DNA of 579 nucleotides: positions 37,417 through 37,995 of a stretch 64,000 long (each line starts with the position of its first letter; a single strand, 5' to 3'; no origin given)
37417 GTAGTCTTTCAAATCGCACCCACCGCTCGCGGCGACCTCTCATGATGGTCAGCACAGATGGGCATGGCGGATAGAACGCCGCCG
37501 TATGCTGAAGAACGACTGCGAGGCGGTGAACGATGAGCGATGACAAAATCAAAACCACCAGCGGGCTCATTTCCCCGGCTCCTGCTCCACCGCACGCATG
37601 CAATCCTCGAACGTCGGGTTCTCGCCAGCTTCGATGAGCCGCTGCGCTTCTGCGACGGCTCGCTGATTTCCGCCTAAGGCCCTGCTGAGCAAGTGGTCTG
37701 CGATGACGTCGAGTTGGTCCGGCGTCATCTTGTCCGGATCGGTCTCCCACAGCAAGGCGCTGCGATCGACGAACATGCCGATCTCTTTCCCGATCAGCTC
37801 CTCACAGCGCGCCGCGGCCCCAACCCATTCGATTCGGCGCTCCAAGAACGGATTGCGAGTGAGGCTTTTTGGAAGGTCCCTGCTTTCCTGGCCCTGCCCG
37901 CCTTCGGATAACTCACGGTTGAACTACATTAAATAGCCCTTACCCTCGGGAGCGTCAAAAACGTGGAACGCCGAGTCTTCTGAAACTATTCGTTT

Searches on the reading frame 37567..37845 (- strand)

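Call 6: search_protein_families(library=phrogs, proteins=[window:37567-37845:-], max_evalue=0.01)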
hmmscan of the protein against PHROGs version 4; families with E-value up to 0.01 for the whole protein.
window:37567-37845:- (92 aa): 1 family
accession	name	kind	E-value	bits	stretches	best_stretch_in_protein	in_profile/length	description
phrog_11318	-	unknown function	0.0069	17.3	0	30-53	33-56/68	-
